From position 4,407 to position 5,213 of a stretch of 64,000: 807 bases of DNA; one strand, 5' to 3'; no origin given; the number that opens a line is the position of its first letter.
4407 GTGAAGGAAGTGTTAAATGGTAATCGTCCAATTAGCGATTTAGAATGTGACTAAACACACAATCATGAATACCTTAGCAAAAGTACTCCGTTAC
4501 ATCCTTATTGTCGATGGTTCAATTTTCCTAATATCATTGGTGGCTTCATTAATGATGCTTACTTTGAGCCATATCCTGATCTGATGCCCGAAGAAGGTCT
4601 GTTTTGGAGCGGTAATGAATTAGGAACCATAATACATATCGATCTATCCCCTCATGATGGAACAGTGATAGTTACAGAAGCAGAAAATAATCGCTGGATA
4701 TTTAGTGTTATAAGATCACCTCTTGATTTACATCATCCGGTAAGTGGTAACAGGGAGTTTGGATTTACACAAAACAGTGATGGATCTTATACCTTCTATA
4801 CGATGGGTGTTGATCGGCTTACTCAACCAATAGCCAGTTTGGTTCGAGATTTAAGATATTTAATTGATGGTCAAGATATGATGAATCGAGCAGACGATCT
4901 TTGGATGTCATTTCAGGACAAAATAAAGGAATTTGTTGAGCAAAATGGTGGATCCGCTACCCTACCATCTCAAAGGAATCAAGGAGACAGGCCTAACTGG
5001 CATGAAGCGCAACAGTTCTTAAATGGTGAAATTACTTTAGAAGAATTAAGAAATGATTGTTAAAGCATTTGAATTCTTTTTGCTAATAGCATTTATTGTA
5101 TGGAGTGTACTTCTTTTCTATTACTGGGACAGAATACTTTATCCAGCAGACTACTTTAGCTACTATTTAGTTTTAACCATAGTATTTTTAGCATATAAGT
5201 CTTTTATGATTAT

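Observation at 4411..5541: A 146-nt near-perfect direct repeat flanks the orphan module and looks like the scar of a single-crossover insertion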

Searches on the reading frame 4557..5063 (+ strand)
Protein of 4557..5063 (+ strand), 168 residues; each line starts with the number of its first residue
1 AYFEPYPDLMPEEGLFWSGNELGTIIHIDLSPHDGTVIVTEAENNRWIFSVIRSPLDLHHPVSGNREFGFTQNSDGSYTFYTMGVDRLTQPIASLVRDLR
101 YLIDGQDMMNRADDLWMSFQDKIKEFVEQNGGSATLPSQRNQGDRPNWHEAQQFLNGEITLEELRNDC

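Call 7: search_protein_families(library=pfam, proteins=[window:4557-5063:+], max_evalue=0.1)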
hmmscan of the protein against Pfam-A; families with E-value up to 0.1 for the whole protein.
window:4557-5063:+ (168 aa): 0 families

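Call 8: search_protein_families(library=ncbifam, proteins=[window:4557-5063:+], max_evalue=0.1)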
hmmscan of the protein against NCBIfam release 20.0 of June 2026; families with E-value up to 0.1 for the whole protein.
window:4557-5063:+ (168 aa): 0 families

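Call 38: find_homologous_proteins(query=window:4557-5063:+)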
Query window:4557-5063:+ (168 aa): 27 proteins with E <= 0.001 among 67 candidates.
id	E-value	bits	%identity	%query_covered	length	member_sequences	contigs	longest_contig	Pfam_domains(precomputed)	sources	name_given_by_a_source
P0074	7.8e-105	366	100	95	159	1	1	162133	-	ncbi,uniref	ncbi:MAG: hypothetical protein RLN88_04380 [Ekhidna sp.]|uniref:hypothetical protein n=1 Tax=Ekhidna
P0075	5.1e-66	240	64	100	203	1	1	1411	-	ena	-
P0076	2.2e-62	228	61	100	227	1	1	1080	-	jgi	jgi:hypothetical protein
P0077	2.8e-36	143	48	88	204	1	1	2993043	-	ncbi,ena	-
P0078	1.9e-32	130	43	96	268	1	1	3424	-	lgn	-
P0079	1.4e-31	128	44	85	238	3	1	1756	-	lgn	-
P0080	1.2e-30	125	43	90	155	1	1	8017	-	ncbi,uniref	ncbi:hypothetical protein [Belliella pelovolcani]|uniref:hypothetical protein n=1 Tax=Belliella pelo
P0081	5.8e-30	122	44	85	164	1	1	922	-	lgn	-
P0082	1.1e-23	102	40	91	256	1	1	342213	-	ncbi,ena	-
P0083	6.7e-22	96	37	99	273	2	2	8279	-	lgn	-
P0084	1.4e-21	95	39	91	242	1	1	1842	-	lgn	-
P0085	3.6e-20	90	37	90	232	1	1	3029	-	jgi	jgi:hypothetical protein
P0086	1.0e-19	89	40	79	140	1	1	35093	-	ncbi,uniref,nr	ncbi:hypothetical protein HK413_06035 [Mucilaginibacter sp. S1162]|uniref:Uncharacterized protein n=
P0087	2.0e-19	88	34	86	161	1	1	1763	-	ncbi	ncbi:MAG: hypothetical protein ABIN13_01490, partial [Mucilaginibacter sp.]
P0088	1.9e-18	85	40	73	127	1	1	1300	-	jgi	jgi:hypothetical protein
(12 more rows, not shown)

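Call 40: find_encoding_contigs(protein=P0086, flank=8000, max_places=2)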
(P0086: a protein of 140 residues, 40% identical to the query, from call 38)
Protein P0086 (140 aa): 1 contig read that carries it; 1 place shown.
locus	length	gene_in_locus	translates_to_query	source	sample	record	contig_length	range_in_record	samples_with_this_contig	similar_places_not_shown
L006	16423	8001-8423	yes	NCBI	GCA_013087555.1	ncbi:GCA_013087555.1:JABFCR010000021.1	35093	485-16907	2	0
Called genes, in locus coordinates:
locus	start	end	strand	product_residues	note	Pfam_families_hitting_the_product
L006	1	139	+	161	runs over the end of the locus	PF01120:Alpha_L_fucos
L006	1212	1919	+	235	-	PF20629:GD_AH_C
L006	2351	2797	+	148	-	PF00144:Beta-lactamase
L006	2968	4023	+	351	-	PF00144:Beta-lactamase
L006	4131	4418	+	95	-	-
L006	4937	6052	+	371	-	-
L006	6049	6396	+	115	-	-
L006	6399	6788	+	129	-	-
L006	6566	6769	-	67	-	-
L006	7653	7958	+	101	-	-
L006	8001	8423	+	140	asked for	-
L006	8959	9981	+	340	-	PF00296:Bac_luciferase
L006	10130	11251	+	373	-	PF01594:AI-2E_transport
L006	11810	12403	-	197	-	PF16670:PI-PLC-C1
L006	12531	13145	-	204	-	-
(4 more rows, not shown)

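Call 41: find_encoding_contigs(protein=P0077, flank=8000, max_places=2)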
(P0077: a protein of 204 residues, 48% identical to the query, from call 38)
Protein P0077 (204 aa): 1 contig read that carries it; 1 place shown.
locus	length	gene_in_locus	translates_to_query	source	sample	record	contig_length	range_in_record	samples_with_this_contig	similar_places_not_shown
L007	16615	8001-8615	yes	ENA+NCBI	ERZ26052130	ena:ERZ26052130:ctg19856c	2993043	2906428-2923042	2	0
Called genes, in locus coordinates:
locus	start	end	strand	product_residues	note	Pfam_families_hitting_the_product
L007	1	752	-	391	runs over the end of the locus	PF02812:ELFV_dehydrog_N, PF00208:ELFV_dehydrog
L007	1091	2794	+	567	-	PF01368:DHH, PF02272:DHHA1, PF17768:RecJ_OB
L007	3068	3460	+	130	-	PF00072:Response_reg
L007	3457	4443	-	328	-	PF08240:ADH_N, PF00107:ADH_zinc_N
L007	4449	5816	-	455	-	PF00171:Aldedh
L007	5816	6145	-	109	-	PF02586:SRAP (weak)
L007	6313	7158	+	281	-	-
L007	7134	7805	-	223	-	PF12762:DDE_Tnp_IS1595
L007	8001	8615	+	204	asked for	-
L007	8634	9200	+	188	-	-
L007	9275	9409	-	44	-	-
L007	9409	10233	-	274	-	PF00106:adh_short, PF08659:KR, PF13561:adh_short_C2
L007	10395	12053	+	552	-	PF04389:Peptidase_M28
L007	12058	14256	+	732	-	PF00989:PAS (weak), PF08448:PAS_4, PF13426:PAS_9, PF08447:PAS_3, PF08448:PAS_4, PF13188:PAS_8 (weak), PF13426:PAS_9 (weak), PF02518:HATPase_c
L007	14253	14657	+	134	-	PF00072:Response_reg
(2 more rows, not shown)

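Call 46: find_encoding_contigs(protein=P0076, flank=3000, max_places=2)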
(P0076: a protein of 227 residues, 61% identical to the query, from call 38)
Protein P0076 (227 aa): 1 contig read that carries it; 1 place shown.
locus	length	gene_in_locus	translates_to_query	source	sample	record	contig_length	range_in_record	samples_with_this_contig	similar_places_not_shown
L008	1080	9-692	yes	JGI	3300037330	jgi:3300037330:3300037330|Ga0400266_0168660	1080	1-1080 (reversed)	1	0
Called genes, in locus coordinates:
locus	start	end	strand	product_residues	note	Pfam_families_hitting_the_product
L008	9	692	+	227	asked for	-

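Call 47: find_encoding_contigs(protein=P0075, flank=3000, max_places=2)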
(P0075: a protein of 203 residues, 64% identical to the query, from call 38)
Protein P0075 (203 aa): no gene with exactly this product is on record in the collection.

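Call 59: find_related_loci(query=A4, collection=metagenome_contigs, flank=5000)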
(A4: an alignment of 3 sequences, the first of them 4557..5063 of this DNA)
Query A4 (168 aa) in metagenome_contigs; peptide patterns used: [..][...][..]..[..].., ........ (x = any residue, [..] = any of these).
421 stretches matched a pattern; 1 encode a relative of the query (tblastn E <= 1e-3); 1 distinct loci.
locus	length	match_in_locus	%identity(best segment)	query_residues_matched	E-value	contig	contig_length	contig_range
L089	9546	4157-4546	32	18-153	6e-18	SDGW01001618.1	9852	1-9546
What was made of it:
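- Tried and rejected: A protein-pattern scan of metagenomes for close relatives of the orphan module gave only one distant locus (call 59).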

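Call 63: search_protein_families(library=padloc, proteins=[window:4584-5063:+], max_evalue=0.01)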
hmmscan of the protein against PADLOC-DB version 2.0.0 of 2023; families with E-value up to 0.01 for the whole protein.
window:4584-5063:+ (159 aa): 0 families
